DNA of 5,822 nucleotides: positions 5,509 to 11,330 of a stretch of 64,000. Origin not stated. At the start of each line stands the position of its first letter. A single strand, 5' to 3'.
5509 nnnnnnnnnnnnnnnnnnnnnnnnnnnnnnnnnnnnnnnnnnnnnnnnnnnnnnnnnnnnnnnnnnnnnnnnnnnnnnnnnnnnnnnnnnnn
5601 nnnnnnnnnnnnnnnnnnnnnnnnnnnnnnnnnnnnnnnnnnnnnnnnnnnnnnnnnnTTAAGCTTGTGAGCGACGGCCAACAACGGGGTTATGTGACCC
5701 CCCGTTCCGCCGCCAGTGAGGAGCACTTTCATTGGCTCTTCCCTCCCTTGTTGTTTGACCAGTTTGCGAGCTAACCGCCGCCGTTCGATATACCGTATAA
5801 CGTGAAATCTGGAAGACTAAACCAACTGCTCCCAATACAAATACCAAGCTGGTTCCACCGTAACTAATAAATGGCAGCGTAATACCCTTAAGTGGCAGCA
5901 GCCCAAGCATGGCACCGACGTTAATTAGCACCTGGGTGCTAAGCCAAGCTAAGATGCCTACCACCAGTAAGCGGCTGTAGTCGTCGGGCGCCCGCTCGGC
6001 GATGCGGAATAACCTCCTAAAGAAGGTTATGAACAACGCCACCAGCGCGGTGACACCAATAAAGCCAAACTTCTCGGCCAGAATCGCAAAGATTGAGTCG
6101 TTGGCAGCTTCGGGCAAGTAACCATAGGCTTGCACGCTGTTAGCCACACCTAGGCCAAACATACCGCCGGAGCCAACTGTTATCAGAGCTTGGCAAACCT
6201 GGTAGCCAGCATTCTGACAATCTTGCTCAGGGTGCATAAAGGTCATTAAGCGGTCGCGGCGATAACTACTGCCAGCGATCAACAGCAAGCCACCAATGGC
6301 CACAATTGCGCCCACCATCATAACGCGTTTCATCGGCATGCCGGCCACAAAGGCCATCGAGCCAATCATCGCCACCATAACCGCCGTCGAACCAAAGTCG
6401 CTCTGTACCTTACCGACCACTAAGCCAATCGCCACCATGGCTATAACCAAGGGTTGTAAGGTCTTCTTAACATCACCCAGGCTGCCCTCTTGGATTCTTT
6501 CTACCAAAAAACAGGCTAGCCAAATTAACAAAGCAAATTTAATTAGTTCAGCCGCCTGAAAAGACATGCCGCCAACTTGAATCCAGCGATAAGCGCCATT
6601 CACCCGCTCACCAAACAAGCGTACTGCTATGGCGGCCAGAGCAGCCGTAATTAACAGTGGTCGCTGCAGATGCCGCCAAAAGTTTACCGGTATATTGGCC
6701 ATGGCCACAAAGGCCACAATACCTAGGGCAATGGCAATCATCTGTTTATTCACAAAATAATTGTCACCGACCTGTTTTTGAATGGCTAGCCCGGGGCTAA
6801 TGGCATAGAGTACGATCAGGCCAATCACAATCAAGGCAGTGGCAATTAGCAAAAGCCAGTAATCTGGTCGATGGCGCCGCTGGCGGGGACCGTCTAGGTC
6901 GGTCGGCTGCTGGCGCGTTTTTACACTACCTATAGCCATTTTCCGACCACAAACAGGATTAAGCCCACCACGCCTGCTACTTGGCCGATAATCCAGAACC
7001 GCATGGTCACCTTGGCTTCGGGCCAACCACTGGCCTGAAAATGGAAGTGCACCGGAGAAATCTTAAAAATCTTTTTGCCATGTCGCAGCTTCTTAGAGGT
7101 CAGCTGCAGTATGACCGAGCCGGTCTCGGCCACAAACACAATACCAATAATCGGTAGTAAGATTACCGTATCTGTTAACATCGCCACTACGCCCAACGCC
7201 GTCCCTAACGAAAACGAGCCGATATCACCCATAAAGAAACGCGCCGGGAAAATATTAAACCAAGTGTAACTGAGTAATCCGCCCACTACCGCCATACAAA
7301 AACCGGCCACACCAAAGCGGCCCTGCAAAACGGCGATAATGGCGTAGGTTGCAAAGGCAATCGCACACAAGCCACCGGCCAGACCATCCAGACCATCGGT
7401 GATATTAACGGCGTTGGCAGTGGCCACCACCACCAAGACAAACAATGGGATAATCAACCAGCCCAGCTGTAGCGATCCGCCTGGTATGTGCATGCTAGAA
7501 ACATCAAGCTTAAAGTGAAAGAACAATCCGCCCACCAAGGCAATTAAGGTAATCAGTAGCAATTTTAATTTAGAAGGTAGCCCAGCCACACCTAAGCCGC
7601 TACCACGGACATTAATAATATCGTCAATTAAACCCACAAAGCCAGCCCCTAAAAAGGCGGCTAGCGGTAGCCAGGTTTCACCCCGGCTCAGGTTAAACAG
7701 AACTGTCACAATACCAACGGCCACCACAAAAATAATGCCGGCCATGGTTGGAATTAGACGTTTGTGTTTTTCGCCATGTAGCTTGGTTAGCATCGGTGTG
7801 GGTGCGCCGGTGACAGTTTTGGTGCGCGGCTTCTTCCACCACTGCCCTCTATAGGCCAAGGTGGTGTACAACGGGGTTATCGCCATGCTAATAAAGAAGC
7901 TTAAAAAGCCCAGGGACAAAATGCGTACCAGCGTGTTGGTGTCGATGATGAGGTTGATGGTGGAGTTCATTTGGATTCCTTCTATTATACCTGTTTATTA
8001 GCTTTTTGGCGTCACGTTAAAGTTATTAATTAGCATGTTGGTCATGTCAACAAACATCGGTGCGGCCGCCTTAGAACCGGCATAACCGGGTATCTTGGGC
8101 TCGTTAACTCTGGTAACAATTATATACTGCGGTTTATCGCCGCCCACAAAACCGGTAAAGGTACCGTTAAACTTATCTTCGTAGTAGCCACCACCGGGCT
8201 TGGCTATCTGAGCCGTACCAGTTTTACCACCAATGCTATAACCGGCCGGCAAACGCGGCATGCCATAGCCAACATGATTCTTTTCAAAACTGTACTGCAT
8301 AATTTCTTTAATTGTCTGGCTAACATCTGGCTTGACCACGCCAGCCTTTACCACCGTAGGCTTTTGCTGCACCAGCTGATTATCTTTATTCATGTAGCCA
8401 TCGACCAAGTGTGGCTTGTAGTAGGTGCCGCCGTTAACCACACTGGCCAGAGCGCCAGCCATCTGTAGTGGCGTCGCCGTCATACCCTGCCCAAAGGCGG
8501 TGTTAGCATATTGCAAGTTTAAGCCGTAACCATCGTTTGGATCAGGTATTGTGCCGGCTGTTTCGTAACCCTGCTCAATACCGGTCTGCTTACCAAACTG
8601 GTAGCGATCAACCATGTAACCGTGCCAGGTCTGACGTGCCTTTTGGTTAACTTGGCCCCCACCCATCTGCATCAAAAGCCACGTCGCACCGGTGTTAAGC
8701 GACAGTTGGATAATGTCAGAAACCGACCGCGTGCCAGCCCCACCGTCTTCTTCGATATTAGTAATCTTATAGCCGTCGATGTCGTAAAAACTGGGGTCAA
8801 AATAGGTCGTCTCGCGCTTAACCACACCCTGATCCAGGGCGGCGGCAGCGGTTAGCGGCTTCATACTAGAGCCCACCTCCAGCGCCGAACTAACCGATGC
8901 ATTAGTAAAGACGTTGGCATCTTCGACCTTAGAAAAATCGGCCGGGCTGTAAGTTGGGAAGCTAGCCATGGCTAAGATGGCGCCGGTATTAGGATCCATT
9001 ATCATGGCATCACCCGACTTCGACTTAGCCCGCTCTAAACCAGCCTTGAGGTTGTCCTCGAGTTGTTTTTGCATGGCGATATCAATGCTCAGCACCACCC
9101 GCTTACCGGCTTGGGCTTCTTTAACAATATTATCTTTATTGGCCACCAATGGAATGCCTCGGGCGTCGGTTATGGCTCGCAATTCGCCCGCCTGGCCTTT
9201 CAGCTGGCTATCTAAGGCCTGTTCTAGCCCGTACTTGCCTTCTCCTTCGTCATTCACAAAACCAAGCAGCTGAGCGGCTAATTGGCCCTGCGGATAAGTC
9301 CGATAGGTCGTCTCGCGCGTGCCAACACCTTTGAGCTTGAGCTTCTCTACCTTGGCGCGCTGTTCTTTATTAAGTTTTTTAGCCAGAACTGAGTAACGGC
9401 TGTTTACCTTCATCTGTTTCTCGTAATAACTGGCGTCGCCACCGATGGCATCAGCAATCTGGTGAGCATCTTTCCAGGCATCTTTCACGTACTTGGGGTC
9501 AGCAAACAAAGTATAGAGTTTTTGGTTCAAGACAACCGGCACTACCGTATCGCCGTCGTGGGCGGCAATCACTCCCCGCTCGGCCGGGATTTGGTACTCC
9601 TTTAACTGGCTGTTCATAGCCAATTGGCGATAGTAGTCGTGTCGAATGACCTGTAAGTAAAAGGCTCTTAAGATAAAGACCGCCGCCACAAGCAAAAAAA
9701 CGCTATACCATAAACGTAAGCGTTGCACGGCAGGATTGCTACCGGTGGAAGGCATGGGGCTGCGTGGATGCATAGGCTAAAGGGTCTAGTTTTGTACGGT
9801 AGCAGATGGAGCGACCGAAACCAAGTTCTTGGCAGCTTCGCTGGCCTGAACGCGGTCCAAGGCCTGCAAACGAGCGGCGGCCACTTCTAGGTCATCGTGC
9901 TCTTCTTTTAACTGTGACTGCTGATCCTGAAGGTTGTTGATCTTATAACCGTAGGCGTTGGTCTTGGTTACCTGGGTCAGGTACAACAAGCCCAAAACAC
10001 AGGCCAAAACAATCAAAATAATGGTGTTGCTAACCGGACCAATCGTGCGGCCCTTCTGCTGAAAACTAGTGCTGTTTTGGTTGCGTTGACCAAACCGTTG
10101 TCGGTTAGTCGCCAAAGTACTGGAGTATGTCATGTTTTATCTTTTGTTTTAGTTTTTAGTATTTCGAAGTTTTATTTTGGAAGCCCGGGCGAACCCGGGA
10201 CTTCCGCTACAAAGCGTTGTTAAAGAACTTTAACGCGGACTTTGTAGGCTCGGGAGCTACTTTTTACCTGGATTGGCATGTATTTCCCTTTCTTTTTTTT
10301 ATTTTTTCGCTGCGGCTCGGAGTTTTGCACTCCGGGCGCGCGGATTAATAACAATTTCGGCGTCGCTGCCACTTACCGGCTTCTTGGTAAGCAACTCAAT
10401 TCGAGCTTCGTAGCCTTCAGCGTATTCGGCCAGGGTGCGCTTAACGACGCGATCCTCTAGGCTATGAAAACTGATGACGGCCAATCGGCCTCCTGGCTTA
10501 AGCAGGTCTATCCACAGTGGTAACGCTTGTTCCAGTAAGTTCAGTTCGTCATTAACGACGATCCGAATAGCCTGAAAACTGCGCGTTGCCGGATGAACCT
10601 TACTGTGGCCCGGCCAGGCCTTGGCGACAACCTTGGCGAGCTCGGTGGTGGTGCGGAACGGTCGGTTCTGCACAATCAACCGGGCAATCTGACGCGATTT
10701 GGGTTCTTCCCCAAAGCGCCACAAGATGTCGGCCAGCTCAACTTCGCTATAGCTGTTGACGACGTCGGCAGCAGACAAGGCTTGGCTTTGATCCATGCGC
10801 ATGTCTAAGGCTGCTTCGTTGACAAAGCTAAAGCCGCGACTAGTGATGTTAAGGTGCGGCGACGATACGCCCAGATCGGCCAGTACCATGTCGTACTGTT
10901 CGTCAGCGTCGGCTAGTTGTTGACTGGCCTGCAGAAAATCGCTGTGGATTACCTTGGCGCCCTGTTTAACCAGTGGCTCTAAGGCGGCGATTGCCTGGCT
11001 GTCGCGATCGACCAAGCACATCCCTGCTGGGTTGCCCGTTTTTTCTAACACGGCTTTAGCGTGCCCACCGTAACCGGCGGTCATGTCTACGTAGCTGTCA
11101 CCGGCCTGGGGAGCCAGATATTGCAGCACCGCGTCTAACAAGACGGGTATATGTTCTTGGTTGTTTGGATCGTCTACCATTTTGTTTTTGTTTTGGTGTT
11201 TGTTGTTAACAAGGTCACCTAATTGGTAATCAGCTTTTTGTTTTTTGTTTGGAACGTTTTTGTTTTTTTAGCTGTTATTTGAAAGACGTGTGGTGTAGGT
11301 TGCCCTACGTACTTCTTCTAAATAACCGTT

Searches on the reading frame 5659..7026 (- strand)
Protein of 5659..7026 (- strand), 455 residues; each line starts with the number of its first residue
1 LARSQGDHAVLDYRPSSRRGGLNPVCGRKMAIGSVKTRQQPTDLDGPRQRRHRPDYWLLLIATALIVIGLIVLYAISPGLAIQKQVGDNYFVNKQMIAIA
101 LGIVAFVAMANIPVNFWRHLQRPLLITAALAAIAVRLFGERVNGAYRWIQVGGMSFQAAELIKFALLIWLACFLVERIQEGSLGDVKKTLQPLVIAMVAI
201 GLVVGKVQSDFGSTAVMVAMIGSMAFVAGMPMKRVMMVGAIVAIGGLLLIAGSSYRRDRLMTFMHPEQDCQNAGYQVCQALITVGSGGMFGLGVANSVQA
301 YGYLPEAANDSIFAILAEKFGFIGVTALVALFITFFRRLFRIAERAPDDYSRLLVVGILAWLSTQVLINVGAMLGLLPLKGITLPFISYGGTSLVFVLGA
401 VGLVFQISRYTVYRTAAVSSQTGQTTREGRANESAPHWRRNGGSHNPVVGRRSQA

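Call 7: search_protein_families(library=pfam, proteins=[window:5659-7026:-], max_evalue=0.01)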
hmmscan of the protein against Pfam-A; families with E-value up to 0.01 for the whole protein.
window:5659-7026:- (455 aa): 1 family
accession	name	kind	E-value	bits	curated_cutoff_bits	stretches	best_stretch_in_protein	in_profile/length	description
PF01098.24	FTSW_RODA_SPOVE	-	1.5e-92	310.8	26.4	1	58-411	3-354/356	Cell cycle protein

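Call 8: search_protein_families(library=ncbifam, proteins=[window:5659-7026:-], max_evalue=0.01)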
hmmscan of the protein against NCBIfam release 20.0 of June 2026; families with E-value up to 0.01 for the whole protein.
window:5659-7026:- (455 aa): 6 families
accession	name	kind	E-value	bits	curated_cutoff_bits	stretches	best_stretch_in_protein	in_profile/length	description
TIGR02614.1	ftsW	equivalog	1.6e-98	330.1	337.5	1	55-410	1-356/357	putative lipid II flippase FtsW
TIGR02210.1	rodA_shape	equivalog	2e-82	277.2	336.7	1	55-408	1-353/357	rod shape-determining protein RodA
TIGR02615.1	spoVE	exception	1.6e-79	268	448.8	1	55-409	1-354/354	stage V sporulation protein E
NF008042.0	PRK10774.1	equivalog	3.3e-61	207.5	493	1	55-412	36-393/405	cell division protein FtsW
NF008060.0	PRK10794.1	equivalog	9.3e-53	179.5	590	1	55-408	17-360/370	peptidoglycan glycosyltransferase MrdB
NF037961.1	RodA_shape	subfamily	2e-44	152.6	150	2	255-396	247-396/415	rod shape-determining protein RodA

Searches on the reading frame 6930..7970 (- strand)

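Call 7: search_protein_families(library=pfam, proteins=[window:6930-7970:-], max_evalue=0.01)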
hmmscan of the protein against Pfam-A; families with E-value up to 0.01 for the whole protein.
window:6930-7970:- (346 aa): 1 family
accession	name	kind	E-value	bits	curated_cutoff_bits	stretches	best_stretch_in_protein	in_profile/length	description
PF00953.26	Glycos_transf_4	-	1.4e-32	113.3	27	1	102-265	4-158/160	Glycosyl transferase family 4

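Call 8: search_protein_families(library=ncbifam, proteins=[window:6930-7970:-], max_evalue=0.01)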
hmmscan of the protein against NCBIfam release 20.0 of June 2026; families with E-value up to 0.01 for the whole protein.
window:6930-7970:- (346 aa): 3 families
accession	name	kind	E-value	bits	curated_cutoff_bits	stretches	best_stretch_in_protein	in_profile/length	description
TIGR00445.1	mraY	equivalog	6.7e-64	216.4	192.05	1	69-339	31-317/321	phospho-N-acetylmuramoyl-pentapeptide-transferase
NF053644.1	MraY_archaea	equivalog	1.3e-31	110.2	450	2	165-337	174-340/340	pseudomurein biosynthesis MraY family phospho-N-acetylmuramoyl-pentapeptide-transferase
TIGR02380.1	ECA_wecA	exception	2.7e-14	53.1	326.05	1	67-332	35-301/346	UDP-N-acetylglucosamine--undecaprenyl-phosphate N-acetylglucosaminephosphotransferase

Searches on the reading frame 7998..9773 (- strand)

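Call 7: search_protein_families(library=pfam, proteins=[window:7998-9773:-], max_evalue=0.01)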
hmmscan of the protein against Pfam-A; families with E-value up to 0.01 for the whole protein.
window:7998-9773:- (591 aa): 3 families
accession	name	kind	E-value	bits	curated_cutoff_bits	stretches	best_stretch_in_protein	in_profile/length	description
PF00905.27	Transpeptidase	-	4.3e-57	194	22.1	1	256-576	3-296/299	Penicillin binding protein transpeptidase domain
PF03717.20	PBP_dimer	-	5.3e-15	56.7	24.4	1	62-207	2-174/180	Penicillin-binding Protein dimerisation domain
PF21922.1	PBP_dimer_2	-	5.1e-05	23.9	27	1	157-198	24-64/83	Penicillin binding protein A dimerisation domain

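Call 8: search_protein_families(library=ncbifam, proteins=[window:7998-9773:-], max_evalue=0.01)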
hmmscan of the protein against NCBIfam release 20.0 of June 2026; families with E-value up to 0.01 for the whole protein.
window:7998-9773:- (591 aa): 18 families
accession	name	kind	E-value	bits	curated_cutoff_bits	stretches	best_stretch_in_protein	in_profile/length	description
TIGR02214.1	spoVD_pbp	equivalog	3.7e-93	313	688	1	27-590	10-563/636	stage V sporulation protein D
TIGR03423.1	pbp2_mrdA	equivalog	7.8e-79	265.8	455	1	18-582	2-591/593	penicillin-binding protein 2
NF053573.1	PBP2_PenA_Neis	exception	8.7e-60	202.8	1105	1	19-589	28-568/572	peptidoglycan D,D-transpeptidase PBP2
NF011685.0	PRK15105.1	subfamily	7.7e-59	199.8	737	1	21-590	26-566/588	peptidoglycan glycosyltransferase FtsI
NF038271.1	strep_PBP2X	exception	1.4e-42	145.8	1050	1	134-560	159-594/750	penicillin-binding protein PBP2X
NF008061.0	PRK10795.1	equivalog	2.4e-34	118.9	962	2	179-523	207-551/634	peptidoglycan DD-transpeptidase MrdA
NF051842.1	PBP4_5_Efaec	equivalog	4.2e-24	84.9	700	1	144-557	241-646/668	penicillin-binding protein PBP4(5)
TIGR02074.1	PBP_1a_fam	subfamily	7.1e-22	77.9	508.75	2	220-381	220-378/535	PBP1A family penicillin-binding protein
NF038278.1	strep_PBP2B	exception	1e-21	77.1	975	2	178-522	262-617/678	penicillin-binding protein PBP2B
NF051885.1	tranpepglycosPbpC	equivalog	1.9e-13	49.9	900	2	214-380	282-438/632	multimodular transpeptidase-transglycosylase PbpC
NF033378.1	MECD_PBP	exception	5.7e-12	44.7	1450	1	64-281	151-375/678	PBP2a family beta-lactam-resistant peptidoglycan transpeptidase MecD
TIGR02073.1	PBP_1c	equivalog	2.1e-09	36.6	494.2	1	216-380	233-392/728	penicillin-binding protein 1C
NF038276.1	strep_PBP2A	exception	3e-09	35.7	1100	1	416-522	474-580/716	penicillin-binding protein PBP2A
NF000237.1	MECA_PBP2A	equivalog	3.3e-08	32.3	750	1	101-280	181-371/668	PBP2a family beta-lactam-resistant peptidoglycan transpeptidase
NF000406.1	MECB_PBP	exception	1.7e-07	30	1450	1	179-457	278-555/674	PBP2a family beta-lactam-resistant peptidoglycan transpeptidase MecB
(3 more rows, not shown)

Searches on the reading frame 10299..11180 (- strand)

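Call 7: search_protein_families(library=pfam, proteins=[window:10299-11180:-], max_evalue=0.01)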
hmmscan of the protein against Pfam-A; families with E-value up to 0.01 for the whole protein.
window:10299-11180:- (293 aa): 7 families
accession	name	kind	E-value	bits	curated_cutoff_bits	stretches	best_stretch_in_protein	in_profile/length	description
PF01795.25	Methyltransf_5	-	3.4e-94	316.2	27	1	8-292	2-308/309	MraW methylase family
PF05175.20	MTS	-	3.9e-05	23.8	23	0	18-100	23-103/170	Methyltransferase small domain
PF01728.25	FtsJ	-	0.00043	20.7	24.1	0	26-108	21-104/181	FtsJ-like methyltransferase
PF01189.24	Methyltr_RsmB-F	-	0.0018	18.4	27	1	20-104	2-88/199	16S rRNA methyltransferase RsmB/F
PF01209.24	Ubie_methyltran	-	0.0018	18.1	20.1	0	18-105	39-126/233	ubiE/COQ5 methyltransferase family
PF13847.12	Methyltransf_31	-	0.0028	17.8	27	0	26-102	3-81/145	Methyltransferase domain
PF13649.12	Methyltransf_25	-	0.0048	18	27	0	32-101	3-70/97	Methyltransferase domain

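Call 8: search_protein_families(library=ncbifam, proteins=[window:10299-11180:-], max_evalue=0.01)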
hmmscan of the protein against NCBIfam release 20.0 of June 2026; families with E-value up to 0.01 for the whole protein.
window:10299-11180:- (293 aa): 2 families
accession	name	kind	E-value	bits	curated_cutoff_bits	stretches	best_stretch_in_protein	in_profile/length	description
TIGR00006.1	TIGR00006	equivalog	2.2e-92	309.8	154.3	1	6-292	3-309/310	16S rRNA (cytosine(1402)-N(4))-methyltransferase RsmH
TIGR00563.1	rsmB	equivalog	0.00092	18.4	269.05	1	18-106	237-327/437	16S rRNA (cytosine(967)-C(5))-methyltransferase RsmB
